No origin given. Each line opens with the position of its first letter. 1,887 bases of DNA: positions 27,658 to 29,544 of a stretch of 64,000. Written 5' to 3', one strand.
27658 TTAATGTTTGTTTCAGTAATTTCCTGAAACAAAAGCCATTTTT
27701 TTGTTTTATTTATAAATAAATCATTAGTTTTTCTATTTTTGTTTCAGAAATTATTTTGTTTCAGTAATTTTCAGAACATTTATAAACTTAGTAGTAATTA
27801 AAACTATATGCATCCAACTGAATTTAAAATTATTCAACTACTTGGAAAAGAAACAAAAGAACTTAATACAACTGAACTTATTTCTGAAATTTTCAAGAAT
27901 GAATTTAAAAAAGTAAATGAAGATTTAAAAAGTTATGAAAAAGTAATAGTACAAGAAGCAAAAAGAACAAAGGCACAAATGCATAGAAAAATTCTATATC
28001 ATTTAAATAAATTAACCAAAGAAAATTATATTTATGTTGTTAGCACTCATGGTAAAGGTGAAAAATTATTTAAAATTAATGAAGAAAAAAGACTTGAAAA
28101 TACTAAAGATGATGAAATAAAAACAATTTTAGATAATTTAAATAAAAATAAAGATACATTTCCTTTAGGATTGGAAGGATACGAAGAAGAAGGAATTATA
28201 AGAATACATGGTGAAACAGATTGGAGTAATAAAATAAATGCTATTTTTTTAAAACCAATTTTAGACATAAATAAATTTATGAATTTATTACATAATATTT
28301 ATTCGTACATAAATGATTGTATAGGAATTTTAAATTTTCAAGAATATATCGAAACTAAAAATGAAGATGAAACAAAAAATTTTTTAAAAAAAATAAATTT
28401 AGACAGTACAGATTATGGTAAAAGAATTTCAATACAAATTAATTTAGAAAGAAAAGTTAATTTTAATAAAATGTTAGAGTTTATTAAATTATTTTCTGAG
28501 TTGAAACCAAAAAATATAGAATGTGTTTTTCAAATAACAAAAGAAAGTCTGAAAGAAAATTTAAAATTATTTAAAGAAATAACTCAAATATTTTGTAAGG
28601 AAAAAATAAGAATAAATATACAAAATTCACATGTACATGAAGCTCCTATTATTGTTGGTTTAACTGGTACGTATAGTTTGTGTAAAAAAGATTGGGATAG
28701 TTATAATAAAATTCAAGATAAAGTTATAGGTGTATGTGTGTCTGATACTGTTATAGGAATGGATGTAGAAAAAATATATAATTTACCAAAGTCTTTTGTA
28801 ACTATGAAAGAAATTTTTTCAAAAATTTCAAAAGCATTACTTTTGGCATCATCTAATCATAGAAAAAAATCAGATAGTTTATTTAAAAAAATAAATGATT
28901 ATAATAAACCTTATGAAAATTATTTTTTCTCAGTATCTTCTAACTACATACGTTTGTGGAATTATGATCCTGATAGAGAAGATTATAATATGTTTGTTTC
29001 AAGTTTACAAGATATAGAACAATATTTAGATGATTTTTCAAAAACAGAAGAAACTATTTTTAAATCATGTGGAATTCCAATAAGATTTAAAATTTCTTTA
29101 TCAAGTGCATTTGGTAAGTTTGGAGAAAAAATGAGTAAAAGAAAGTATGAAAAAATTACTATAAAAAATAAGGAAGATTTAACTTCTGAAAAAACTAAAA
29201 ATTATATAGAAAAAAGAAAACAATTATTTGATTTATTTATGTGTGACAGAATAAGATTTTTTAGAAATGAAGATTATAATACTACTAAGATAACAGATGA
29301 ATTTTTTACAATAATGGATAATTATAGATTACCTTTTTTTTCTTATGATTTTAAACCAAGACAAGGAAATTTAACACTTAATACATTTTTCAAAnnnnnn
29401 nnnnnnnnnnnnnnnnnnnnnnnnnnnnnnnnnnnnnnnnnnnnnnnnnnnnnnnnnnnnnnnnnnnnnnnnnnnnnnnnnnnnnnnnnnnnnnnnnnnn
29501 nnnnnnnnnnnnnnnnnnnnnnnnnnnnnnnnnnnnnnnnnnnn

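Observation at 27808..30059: Translationally coupled pair: a 529-aa wHTH protein and a ThyA-fold protein lacking the catalytic cysteine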

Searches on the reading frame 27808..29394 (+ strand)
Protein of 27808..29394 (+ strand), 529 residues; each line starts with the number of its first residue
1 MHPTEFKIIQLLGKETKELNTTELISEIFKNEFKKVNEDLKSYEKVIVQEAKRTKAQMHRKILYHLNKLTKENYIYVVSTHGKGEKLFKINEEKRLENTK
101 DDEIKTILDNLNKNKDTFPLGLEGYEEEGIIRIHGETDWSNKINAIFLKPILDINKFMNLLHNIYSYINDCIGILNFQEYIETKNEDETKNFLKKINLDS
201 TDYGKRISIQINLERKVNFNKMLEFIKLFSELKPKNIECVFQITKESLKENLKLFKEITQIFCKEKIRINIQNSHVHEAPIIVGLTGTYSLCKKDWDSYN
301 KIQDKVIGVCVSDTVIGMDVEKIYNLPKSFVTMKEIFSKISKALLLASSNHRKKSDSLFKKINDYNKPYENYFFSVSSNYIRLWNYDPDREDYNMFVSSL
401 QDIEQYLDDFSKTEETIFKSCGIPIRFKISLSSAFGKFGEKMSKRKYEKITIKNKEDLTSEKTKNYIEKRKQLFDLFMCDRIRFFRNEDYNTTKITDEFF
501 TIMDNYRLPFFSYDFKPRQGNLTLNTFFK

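Call 3: search_protein_families(library=pfam, proteins=[window:27808-29394:+], max_evalue=1)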
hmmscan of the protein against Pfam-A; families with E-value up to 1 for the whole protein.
window:27808-29394:+ (529 aa): 2 families
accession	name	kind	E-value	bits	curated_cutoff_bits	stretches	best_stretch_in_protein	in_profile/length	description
PF18764.7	nos_propeller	-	0.14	12.5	30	1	61-94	24-57/71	Nitrous oxide reductase propeller repeat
PF22665.2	DUF6293_C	-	0.99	10.3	27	1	4-78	13-80/101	DUF6293 C-terminal winged helix domain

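Call 4: search_protein_families(library=ncbifam, proteins=[window:27808-29394:+], max_evalue=1)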
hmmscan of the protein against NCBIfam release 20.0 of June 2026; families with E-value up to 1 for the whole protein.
window:27808-29394:+ (529 aa): 2 families
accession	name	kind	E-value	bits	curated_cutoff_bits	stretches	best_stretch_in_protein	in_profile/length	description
NF033932.1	LapB_rpt_80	domain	0.0031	17.7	45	1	182-221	43-82/83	LapB repeat-containing protein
NF009258.0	PRK12615.1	equivalog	0.76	9.6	325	0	7-60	102-155/171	galactose-6-phosphate isomerase subunit LacB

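Call 11: find_homologous_proteins(query=window:27808-29394:+, max_evalue=0.001)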
Query window:27808-29394:+ (529 aa): 79 proteins with E <= 0.001 among 8000 candidates.
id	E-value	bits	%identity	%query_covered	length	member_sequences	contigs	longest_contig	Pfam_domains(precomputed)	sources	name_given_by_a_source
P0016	0.0e+0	1167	100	100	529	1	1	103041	-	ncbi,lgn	ncbi:MAG: hypothetical protein AB7V77_00415 [Candidatus Woesearchaeota archaeon]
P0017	1.3e-154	534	49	100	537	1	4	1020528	-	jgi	jgi:hypothetical protein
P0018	1.8e-153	530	48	100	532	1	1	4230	-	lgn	-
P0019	6.1e-151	522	46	100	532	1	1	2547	-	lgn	-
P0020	4.8e-117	410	41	100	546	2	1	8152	-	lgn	-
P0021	1.1e-116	409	39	100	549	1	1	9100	-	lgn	-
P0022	2.1e-114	401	39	100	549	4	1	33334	-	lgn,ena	-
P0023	2.7e-114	401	42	100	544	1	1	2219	-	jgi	jgi:hypothetical protein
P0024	9.0e-114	399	41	100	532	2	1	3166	-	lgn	-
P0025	3.9e-113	397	41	100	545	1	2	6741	-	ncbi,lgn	ncbi:MAG: hypothetical protein ACLFN8_05510 [Candidatus Woesearchaeota archaeon]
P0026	6.5e-113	396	39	100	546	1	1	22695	-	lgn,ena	-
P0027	3.6e-112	394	37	100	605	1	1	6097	-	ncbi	-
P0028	7.9e-112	393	39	100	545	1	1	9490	-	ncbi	-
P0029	2.4e-111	391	40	100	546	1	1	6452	-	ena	-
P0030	6.6e-111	390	39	100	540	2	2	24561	-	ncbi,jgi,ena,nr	ncbi:hypothetical protein COV13_00415 [Candidatus Woesearchaeota archaeon CG10_big_fil_rev_8_21_14_0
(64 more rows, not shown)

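Call 25: predict_structure(alignment_id=A2)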
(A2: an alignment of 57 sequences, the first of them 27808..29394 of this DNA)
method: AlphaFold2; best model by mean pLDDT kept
length: 529 residues; sequences in the alignment: 57
mean_pLDDT: 90.1   pTM: 0.77
mean pLDDT of the five models: 90.1, 89.8, 88.9, 88.0, 87.4
residues with pLDDT >= 90: 386; 70-90: 115; 50-70: 25; < 50: 3
segments of 3 or more residues with pLDDT < 50: none
pLDDT, mean of each block of 10 residues (from residue 1): 81 81 91 92 94 92 93 91 88 75 69 56 88 86 94 93 93 96 95 96 95 94 98 96 96 96 95 96 96 96 95 95 93 96 91 86 94 94 92 95 97 92 86 84 85 92 93 92 87 93 94 86 57
secondary structure, 60 per line:
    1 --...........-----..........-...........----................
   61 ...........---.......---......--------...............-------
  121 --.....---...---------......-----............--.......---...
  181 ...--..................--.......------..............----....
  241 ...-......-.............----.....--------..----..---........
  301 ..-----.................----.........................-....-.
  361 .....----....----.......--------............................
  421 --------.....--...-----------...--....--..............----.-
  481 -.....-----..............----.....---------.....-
elements in order: H3-13 H21-28 H30-40 H45-71 E75-81 E85-90 H99-113 H123-127 E131-133 E143-148 H154-165 E168-174 H178-183 H186-203 E206-212 H219-232 E237-243 H245-250 H252-264 E269-273 H293-302 E308-319 H320-324 H329-353 H355-358 H360-365 H370-373 E378-384 H393-420 E429-433 E450-452 H455-458 H461-474 E482-486 H492-505 E510-514 H524-528

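Call 38: find_related_loci(query=A2, collection=genome_contigs, flank=6000)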
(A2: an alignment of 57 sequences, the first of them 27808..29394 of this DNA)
Query A2 (529 aa) in genome_contigs; peptide patterns used: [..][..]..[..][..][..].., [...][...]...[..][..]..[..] (x = any residue, [..] = any of these).
134 stretches matched a pattern; 102 encode a relative of the query (tblastn E <= 1e-3); the best 80 are kept; 80 distinct loci.
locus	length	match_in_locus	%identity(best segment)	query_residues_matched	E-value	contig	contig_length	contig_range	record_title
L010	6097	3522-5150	37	1-527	3e-120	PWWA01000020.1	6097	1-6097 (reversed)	MAG: Candidatus Woesearchaeota archaeon isolate CSSed11_337R1 CS-Sed11-C27423, whole genome shotgun sequence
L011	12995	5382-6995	40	1-527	3e-119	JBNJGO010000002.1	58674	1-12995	MAG: Nanobdellota archaeon isolate Y22_30dBSe2.bin.8 NODE_125_length_58674_cov_32.829432, whole genome shotgun sequence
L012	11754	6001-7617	39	1-527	2e-118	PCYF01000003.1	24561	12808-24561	MAG: Candidatus Woesearchaeota archaeon CG10_big_fil_rev_8_21_14_0_10_32_9 CG10_8_21_14_0.10_scaffold_2787_c, whole geno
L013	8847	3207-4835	37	1-527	7e-118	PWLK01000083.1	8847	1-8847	MAG: Candidatus Woesearchaeota archaeon isolate CSSed10_238R1 CS-Sed10-C22365, whole genome shotgun sequence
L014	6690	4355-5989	41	1-528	6e-118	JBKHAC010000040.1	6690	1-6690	MAG: Candidatus Woesearchaeota archaeon isolate D1M01_101 NODE_18326_length_6690_cov_9.567898, whole genome shotgun sequ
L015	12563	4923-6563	38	1-527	2e-116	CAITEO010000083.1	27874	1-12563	uncultured Candidatus Woesearchaeota archaeon isolate AlinenSediments_bin-1271 genome assembly, contig: bin-1271:083/101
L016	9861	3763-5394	38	1-527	1e-114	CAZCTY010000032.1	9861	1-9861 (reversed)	MAG TPA_asm: uncultured Methanosarcinales archaeon isolate binchicken_co32_391 genome assembly, contig: NODE_12003_lengt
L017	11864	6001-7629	37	1-527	1e-113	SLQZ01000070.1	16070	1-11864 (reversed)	MAG: Candidatus Woesearchaeota archaeon isolate CSSed165cm_557 CSSed16-5cm-10399, whole genome shotgun sequence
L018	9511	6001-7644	37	1-527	5e-113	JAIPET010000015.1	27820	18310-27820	MAG: Candidatus Woesearchaeota archaeon isolate Tobar13m-G34 Tobar13m-20mill-C304, whole genome shotgun sequence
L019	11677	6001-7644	38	1-528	7e-112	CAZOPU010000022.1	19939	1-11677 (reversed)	MAG TPA_asm: uncultured Methanosarcinales archaeon isolate SRP167436_co1_361 genome assembly, contig: NODE_4189_length_1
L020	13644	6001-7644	37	1-528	8e-111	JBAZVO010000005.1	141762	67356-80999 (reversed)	MAG: Candidatus Woesearchaeota archaeon isolate SO_2017_GW1_254 NODE_867_length_141762_cov_4.879761_OW334_2017, whole ge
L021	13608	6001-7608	39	1-527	5e-110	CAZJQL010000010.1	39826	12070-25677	MAG TPA_asm: uncultured Methanosarcinales archaeon isolate SRP290908_co2_72 genome assembly, contig: NODE_1168_length_39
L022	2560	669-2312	37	1-528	2e-111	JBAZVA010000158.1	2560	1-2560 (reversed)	MAG: Candidatus Woesearchaeota archaeon isolate SO_2017_GW1_241 NODE_168178_length_2560_cov_0.685162_OW334_2017, whole g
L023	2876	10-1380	38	82-528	6e-109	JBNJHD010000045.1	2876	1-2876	MAG: Nanobdellota archaeon isolate Y22_14dBSe1.bin.74 NODE_28021_length_2876_cov_17.156644, whole genome shotgun sequenc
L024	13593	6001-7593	35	1-528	4e-102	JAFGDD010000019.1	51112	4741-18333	MAG: Candidatus Woesearchaeota archaeon isolate Zod_Metabat.1155 k87_10259868, whole genome shotgun sequence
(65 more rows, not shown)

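Call 46: search_solved_structures(query=A2, max_evalue=10, show_alignments=3)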
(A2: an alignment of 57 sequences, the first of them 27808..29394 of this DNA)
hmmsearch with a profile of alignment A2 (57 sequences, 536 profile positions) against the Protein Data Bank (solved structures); distinct sequences matched with E-value up to 10: 0.

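Call 58: search_protein_representatives(alignment_id=A2)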
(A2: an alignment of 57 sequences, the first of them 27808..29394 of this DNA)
Query: 57 sequences, 536 profile positions. Proteins with E-value up to 0.001 (for the whole library): 240; up to 1e-10: 219; up to 1e-30: 173. The best 150 are listed.
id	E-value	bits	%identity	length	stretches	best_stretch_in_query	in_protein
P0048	8.6e-226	766.9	-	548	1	1-535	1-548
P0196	1.1e-205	700.6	-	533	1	1-535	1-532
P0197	6.5e-197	671.6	-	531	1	1-535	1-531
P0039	5.3e-193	658.7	-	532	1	1-535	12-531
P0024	1.7e-192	657.0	-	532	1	1-535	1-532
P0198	6.4e-192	655.1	-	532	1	1-535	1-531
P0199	4.9e-189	645.6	-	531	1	1-535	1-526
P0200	3.1e-187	639.7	-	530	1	1-535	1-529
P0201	2.7e-184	630.0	-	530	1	1-535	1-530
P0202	2.7e-182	623.4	-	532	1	1-535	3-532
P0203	4.6e-181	619.3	-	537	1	1-535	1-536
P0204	8.2e-180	615.2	-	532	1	1-535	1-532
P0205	6.9e-177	605.5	-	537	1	1-535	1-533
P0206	4.1e-175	599.7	-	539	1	1-535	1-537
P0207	2.1e-174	597.3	-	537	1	1-535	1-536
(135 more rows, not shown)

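Call 85: search_protein_families(library=padloc, proteins=[window:27808-29394:+], max_evalue=0.01)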
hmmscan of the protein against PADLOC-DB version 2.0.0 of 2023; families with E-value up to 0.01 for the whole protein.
window:27808-29394:+ (529 aa): 0 families

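Call 86: search_protein_families(library=phrogs, proteins=[window:27808-29394:+], max_evalue=0.01)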
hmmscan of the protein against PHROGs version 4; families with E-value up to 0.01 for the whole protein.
window:27808-29394:+ (529 aa): 0 families
